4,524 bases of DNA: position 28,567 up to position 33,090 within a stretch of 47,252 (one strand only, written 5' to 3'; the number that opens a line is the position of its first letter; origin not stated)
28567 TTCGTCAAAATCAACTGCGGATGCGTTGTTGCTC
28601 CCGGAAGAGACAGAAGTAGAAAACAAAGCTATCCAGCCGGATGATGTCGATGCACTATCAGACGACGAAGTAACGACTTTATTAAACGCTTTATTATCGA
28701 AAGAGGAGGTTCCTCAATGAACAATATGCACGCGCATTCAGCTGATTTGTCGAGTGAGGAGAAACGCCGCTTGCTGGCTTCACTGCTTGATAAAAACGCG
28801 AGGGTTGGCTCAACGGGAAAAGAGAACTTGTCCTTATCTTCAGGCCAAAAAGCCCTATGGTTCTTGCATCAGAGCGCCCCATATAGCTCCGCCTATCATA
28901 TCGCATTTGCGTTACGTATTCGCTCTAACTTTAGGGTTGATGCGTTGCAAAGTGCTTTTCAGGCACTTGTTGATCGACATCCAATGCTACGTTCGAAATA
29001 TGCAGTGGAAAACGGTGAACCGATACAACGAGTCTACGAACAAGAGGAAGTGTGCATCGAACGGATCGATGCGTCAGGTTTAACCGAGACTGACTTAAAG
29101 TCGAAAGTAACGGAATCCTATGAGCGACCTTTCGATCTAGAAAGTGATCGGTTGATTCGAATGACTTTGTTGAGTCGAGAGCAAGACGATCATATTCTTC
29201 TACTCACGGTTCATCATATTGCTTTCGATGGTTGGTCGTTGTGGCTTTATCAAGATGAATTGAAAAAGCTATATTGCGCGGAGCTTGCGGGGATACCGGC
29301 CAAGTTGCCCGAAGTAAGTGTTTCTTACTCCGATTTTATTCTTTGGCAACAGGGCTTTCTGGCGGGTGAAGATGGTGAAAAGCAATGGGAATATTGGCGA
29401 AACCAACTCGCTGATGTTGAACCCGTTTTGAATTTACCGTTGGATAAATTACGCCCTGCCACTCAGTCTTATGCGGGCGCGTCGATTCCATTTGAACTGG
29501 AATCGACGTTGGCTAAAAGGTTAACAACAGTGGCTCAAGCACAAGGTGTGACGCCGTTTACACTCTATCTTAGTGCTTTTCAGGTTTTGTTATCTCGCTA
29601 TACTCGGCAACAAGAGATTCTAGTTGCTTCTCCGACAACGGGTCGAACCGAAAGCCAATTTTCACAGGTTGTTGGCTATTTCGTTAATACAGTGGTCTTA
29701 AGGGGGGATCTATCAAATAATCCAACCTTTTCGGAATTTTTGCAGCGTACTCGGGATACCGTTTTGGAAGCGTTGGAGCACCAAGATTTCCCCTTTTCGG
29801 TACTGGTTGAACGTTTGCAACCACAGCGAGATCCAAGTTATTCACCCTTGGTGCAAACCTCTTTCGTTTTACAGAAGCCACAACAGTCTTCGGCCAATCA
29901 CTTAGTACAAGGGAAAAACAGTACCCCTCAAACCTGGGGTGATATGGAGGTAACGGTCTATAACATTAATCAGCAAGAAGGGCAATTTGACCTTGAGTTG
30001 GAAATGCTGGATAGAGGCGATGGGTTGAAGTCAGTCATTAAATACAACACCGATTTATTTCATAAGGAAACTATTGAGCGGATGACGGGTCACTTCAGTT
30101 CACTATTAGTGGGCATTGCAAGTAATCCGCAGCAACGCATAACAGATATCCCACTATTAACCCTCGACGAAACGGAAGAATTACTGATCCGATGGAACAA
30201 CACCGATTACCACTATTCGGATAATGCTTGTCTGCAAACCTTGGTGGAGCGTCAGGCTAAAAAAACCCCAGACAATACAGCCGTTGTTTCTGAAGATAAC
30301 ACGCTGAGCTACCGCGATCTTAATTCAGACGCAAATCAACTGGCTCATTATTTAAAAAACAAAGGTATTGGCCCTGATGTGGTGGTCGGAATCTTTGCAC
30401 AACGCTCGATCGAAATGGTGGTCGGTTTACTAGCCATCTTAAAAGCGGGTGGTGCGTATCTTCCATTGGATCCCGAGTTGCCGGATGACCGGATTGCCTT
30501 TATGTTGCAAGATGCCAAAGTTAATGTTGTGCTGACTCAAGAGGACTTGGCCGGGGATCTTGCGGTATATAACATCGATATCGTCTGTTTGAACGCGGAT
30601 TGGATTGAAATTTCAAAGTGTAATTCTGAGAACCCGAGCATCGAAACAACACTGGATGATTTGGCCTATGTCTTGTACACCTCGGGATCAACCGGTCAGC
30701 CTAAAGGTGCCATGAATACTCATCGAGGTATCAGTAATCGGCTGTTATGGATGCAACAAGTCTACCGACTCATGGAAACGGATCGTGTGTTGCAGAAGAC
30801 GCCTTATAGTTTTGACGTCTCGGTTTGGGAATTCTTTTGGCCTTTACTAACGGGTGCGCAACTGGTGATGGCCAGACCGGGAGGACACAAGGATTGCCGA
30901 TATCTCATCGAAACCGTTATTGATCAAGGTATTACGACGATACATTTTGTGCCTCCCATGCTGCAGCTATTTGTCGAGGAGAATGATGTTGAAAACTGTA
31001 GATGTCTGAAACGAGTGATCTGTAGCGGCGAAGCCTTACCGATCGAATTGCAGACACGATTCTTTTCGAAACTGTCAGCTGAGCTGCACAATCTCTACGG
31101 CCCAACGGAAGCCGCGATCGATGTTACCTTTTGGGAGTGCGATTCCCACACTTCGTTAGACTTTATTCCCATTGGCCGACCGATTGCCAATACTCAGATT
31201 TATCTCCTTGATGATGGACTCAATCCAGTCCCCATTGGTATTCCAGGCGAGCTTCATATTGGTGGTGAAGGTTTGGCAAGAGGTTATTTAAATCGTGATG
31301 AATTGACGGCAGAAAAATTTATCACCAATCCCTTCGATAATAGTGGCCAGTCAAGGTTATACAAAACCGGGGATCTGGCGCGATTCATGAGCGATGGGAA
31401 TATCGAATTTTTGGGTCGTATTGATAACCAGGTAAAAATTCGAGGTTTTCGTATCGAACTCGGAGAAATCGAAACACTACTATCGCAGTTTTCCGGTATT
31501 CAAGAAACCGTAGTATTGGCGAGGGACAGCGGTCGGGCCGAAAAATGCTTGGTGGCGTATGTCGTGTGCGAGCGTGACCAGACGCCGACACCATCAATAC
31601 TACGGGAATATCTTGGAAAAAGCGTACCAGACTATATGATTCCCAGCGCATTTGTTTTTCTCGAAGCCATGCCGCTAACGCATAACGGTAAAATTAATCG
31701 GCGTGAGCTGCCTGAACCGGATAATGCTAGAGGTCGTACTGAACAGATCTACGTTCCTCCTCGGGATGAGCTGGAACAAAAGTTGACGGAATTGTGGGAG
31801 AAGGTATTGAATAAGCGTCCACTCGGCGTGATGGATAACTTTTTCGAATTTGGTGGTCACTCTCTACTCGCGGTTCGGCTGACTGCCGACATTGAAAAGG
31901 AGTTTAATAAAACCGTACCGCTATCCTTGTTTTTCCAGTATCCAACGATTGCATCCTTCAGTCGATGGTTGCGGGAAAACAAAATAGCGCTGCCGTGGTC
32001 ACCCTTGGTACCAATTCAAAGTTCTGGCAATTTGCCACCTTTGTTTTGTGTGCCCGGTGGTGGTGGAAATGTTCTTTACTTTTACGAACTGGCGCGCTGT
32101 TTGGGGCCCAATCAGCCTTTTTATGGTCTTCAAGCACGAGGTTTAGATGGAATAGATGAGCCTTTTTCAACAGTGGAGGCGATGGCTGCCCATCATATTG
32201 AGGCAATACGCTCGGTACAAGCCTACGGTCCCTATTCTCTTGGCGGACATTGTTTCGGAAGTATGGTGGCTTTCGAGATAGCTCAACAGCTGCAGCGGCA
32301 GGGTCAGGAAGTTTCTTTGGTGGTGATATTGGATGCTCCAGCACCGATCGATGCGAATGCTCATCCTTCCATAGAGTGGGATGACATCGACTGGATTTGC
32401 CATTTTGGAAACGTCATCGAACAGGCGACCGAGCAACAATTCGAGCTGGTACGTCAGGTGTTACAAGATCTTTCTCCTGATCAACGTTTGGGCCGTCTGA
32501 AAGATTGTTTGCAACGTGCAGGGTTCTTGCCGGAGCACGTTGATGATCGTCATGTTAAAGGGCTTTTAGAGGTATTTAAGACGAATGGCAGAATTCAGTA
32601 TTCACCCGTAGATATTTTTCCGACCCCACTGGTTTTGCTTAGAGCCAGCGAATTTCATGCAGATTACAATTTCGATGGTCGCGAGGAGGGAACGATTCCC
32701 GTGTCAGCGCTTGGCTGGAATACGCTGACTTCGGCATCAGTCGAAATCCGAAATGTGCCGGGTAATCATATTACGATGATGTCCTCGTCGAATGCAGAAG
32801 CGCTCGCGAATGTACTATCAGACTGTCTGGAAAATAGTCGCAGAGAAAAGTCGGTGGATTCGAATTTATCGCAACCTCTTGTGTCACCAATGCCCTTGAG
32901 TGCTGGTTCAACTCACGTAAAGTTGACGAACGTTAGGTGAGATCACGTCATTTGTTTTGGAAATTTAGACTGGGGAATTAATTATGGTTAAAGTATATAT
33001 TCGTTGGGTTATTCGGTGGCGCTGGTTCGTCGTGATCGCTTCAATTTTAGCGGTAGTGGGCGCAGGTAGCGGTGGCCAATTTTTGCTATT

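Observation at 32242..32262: NRPS thioesterase has GGHCFGS: Cys replaces the canonical nucleophilic Ser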

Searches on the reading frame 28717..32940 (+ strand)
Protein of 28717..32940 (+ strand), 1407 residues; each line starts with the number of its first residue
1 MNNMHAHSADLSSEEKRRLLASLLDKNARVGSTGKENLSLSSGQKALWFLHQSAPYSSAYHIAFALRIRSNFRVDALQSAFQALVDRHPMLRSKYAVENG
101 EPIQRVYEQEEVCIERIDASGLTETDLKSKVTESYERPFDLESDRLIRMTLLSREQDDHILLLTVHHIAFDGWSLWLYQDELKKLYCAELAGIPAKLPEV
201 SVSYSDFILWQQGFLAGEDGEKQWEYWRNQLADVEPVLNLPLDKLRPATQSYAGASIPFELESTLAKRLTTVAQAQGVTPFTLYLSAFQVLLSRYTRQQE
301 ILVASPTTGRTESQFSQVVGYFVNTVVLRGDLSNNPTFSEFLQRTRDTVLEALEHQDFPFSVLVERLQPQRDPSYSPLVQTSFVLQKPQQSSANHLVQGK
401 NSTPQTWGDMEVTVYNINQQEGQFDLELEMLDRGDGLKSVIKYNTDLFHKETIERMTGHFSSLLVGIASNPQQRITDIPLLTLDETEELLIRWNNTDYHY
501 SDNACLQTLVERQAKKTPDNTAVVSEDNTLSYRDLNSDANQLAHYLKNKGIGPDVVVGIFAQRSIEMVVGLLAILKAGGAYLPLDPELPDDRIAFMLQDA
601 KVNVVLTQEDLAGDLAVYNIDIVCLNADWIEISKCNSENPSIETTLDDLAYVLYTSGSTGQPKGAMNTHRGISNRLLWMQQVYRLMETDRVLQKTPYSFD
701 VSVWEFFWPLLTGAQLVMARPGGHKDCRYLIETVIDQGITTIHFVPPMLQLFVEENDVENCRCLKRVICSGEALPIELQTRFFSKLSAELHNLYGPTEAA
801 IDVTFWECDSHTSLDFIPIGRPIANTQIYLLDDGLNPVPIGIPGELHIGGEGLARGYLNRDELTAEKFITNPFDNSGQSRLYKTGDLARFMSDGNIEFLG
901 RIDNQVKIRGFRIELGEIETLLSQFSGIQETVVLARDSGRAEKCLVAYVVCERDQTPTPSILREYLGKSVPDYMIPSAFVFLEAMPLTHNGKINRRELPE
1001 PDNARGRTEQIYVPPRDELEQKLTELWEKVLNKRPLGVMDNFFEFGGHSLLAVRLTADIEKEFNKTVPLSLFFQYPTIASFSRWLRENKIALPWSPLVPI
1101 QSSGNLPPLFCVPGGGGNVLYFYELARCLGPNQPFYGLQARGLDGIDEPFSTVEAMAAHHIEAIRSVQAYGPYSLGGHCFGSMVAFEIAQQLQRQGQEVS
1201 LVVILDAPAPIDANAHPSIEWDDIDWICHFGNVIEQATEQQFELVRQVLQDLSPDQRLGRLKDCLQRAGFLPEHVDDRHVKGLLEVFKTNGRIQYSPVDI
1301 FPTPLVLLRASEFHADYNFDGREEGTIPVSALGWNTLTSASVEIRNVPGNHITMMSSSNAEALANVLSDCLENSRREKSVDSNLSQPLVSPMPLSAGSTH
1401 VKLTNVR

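Call 5: search_protein_families(library=pfam, proteins=[window:28717-32940:+])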
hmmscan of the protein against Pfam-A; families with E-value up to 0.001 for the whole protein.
window:28717-32940:+ (1407 aa): 7 families
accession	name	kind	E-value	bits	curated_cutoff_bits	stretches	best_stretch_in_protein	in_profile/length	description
PF00668.25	Condensation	-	1.8e-114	383.4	30.6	1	37-490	4-456/456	Condensation domain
PF00501.34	AMP-binding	-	6.5e-91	305.4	29.9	1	511-858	2-384/384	AMP-binding enzyme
PF00975.26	Thioesterase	-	9.7e-32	111.4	26.4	1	1107-1367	1-222/226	Thioesterase domain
PF00550.31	PP-binding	-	8.8e-18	64.8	20.8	1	1021-1085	1-67/67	Phosphopantetheine attachment site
PF13193.12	AMP-binding_C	-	1.6e-10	42.2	24.5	1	917-992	1-76/76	AMP-binding enzyme C-terminal domain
PF00561.26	Abhydrolase_1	-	4e-05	23.8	25.8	1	1107-1222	1-113/245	alpha/beta hydrolase fold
PF12697.13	Abhydrolase_6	-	0.00085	20.5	26.3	0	1110-1221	2-102/217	Alpha/beta hydrolase family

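Call 6: search_protein_families(library=ncbifam, proteins=[window:28717-32940:+])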
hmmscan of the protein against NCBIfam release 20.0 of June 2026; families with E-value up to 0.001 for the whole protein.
window:28717-32940:+ (1407 aa): 107 families (the best 25 are shown)
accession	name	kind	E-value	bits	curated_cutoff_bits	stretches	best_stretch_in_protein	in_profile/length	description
NF004282.0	PRK05691.1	subfamily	4.4e-298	992.2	4090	1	27-1085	665-1705/4334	non-ribosomal peptide synthase/polyketide synthase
NF047350.1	aureusi_NRPS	equivalog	5.7e-216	720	2500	2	415-1087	327-977/2373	aureusimine non-ribosomal peptide synthetase AusA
NF041803.1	NRPS_SolG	exception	3.9e-215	716.9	2200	1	36-1083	110-1153/1163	solanimycin non-ribosomal peptide synthetase SolG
NF007605.2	PRK10252.1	equivalog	2.3e-167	558.7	2400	1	37-1212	3-1171/1292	enterobactin non-ribosomal peptide synthetase EntF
TIGR01733.1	AA-adenyl-dom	subfamily_domain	6.5e-139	463.2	317.4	1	531-933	1-409/409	amino acid adenylation domain-containing protein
NF038078.1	NRPS_MxcG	equivalog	7.1e-135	451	2300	2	425-1088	372-1044/1442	myxochelin non-ribosomal peptide synthetase MxcG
TIGR03443.1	alpha_am_amid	equivalog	1.2e-107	360.9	1030.1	3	649-955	417-753/1390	L-aminoadipate-semialdehyde dehydrogenase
NF003417.0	PRK04813.1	subfamily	9.9e-91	304.8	476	1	510-1000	9-501/505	D-alanine--poly(phosphoribitol) ligase subunit DltA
TIGR01734.1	D-ala-DACP-lig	equivalog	7.7e-87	291.9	559.85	1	510-1000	6-500/504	D-alanine--poly(phosphoribitol) ligase subunit DltA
NF004837.0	PRK06187.1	subfamily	2.6e-74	250.4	476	1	501-1001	5-521/531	long-chain-fatty-acid--CoA ligase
TIGR03098.1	ligase_PEP_1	hypoth_equivalog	6.4e-68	229.5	592.35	1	506-998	2-514/517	acyl-CoA ligase (AMP-forming), exosortase A system-associated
NF052269.1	Staph_lig_FadD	equivalog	3.4e-60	203.8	650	1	512-999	8-490/499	long-chain-fatty-acid--CoA ligase FadD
NF006181.0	PRK08314.1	subfamily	1.2e-50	172.3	705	2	627-1006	184-558/563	long-chain-fatty-acid--CoA ligase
NF006182.0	PRK08316.1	subfamily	1.5e-50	172.2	663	1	502-999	9-514/523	fatty acyl-CoA synthetase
TIGR01923.1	menE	equivalog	4.2e-49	167.6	330.15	1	531-998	1-442/442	o-succinylbenzoate--CoA ligase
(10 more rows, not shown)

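Call 14: find_encoding_contigs(protein=window:28717-32940:+, flank=10000, max_places=6)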
Protein window:28717-32940:+ (1407 aa): 5 contigs read that carry it; 4 places shown.
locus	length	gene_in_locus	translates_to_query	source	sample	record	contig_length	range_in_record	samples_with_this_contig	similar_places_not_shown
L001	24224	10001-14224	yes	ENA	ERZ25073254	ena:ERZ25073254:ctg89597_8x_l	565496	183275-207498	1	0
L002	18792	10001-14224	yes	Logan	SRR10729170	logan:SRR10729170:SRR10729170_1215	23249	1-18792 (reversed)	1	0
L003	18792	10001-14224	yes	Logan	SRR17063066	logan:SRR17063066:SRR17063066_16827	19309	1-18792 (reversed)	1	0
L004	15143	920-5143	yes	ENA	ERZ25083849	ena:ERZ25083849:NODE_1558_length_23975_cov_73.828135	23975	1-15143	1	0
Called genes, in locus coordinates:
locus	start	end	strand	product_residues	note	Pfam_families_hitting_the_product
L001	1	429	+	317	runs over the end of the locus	PF00657:Lipase_GDSL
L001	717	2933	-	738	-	PF01839:FG-GAP (faint), PF13517:FG-GAP_3, PF07593:UnbV_ASPIC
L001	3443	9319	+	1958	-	PF00109:ketoacyl-synt, PF02801:Ketoacyl-synt_C, PF16197:KAsynt_C_assoc, PF22621:CurL-like_PKS_C, PF00698:Acyl_transf_1, PF21089:PKS_DH_N, PF14765:PS-DH, PF21394:Beta-ketacyl_N, +7 more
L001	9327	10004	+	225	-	PF23297:ACP_SdgA_C, PF00550:PP-binding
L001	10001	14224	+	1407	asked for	PF00668:Condensation, PF00501:AMP-binding, PF13193:AMP-binding_C, PF00550:PP-binding, PF00975:Thioesterase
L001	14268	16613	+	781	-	PF03176:MMPL, PF02460:Patched (weak), PF12349:Sterol-sensing, PF03176:MMPL, PF00873:ACR_tran (weak)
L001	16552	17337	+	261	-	PF07044:DUF1329 (faint), PF17131:TP_0789-like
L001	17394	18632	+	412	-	-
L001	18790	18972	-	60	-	-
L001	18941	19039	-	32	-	-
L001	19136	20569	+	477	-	PF01488:Shikimate_DH (faint), PF03446:NAD_binding_2, PF00393:6PGD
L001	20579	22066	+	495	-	PF00479:G6PD_N, PF02781:G6PD_C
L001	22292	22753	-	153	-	-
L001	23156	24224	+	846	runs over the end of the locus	PF04023:FeoA, PF01926:MMR_HSR1, PF02421:FeoB_N, PF09439:SRPRB (weak), PF17910:FeoB_Cyto, PF07670:Gate, PF07664:FeoB_C, PF07670:Gate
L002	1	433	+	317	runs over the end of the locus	PF00657:Lipase_GDSL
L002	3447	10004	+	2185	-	PF00109:ketoacyl-synt, PF02801:Ketoacyl-synt_C, PF16197:KAsynt_C_assoc, PF22621:CurL-like_PKS_C, PF00698:Acyl_transf_1, PF21089:PKS_DH_N, PF14765:PS-DH, PF21394:Beta-ketacyl_N, +9 more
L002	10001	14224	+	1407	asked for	PF00668:Condensation, PF00501:AMP-binding, PF13193:AMP-binding_C, PF00550:PP-binding, PF00975:Thioesterase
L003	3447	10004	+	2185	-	PF00109:ketoacyl-synt, PF02801:Ketoacyl-synt_C, PF16197:KAsynt_C_assoc, PF22621:CurL-like_PKS_C, PF00698:Acyl_transf_1, PF21089:PKS_DH_N, PF14765:PS-DH, PF21394:Beta-ketacyl_N, +9 more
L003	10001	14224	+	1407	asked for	PF00668:Condensation, PF00501:AMP-binding, PF13193:AMP-binding_C, PF00550:PP-binding, PF00975:Thioesterase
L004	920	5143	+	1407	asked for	PF00668:Condensation, PF00501:AMP-binding, PF13193:AMP-binding_C, PF00550:PP-binding, PF00975:Thioesterase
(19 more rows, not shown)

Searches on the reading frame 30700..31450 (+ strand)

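Call 29: search_solved_structures(query=window:30700-31450:+, max_evalue=1e-10, show_alignments=5)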
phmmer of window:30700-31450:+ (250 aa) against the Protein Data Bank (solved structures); distinct sequences matched with E-value up to 1e-10: 82 (the best 60 are shown).
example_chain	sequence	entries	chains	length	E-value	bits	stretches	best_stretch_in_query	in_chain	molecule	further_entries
6mfy_A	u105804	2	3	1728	1.2e-101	342.5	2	1-250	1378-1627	Linear gramicidin synthase subunit A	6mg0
9be3_A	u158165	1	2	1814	1.4e-101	342.4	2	1-250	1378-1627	Linear gramicidin synthase subunit A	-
9be4_A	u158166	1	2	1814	1.4e-101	342.4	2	1-250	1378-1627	Linear gramicidin synthase subunit A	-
9meh_A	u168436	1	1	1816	1.4e-101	342.3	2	1-250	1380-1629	Linear gramicidin synthase subunit A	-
6mfz_A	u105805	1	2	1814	1.4e-101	342.3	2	1-250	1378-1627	Linear gramicidin synthase subunit A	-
6p1j_A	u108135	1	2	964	3e-96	324.8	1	1-249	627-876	Txo2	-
6oyf_A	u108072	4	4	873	6e-96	323.9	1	1-249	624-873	Txo1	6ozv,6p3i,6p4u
6ea3_B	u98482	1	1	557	5.1e-82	278.2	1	1-249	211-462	adenylation domain of Fuscachelin synthetase component H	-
8xjz_C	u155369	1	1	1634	8.2e-81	274.3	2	1-249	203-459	Peptide synthetase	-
5ja1_A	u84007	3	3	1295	4.5e-71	242.4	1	1-249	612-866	Enterobactin synthase component F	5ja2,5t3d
1amu_A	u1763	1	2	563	1.6e-55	191.4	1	1-249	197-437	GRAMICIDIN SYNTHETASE 1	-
5u89_A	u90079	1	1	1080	1.7e-55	191.3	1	1-250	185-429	Amino acid adenylation domain protein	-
8hlk_A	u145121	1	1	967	1.1e-53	185.4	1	1-249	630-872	Microcystin synthetase B (Fragment)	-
8jbr_A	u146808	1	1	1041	4.5e-53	183.4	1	1-250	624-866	McyA protein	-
9bfd_A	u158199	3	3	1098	9.4e-53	182.3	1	1-249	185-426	Tyrocidine synthase 1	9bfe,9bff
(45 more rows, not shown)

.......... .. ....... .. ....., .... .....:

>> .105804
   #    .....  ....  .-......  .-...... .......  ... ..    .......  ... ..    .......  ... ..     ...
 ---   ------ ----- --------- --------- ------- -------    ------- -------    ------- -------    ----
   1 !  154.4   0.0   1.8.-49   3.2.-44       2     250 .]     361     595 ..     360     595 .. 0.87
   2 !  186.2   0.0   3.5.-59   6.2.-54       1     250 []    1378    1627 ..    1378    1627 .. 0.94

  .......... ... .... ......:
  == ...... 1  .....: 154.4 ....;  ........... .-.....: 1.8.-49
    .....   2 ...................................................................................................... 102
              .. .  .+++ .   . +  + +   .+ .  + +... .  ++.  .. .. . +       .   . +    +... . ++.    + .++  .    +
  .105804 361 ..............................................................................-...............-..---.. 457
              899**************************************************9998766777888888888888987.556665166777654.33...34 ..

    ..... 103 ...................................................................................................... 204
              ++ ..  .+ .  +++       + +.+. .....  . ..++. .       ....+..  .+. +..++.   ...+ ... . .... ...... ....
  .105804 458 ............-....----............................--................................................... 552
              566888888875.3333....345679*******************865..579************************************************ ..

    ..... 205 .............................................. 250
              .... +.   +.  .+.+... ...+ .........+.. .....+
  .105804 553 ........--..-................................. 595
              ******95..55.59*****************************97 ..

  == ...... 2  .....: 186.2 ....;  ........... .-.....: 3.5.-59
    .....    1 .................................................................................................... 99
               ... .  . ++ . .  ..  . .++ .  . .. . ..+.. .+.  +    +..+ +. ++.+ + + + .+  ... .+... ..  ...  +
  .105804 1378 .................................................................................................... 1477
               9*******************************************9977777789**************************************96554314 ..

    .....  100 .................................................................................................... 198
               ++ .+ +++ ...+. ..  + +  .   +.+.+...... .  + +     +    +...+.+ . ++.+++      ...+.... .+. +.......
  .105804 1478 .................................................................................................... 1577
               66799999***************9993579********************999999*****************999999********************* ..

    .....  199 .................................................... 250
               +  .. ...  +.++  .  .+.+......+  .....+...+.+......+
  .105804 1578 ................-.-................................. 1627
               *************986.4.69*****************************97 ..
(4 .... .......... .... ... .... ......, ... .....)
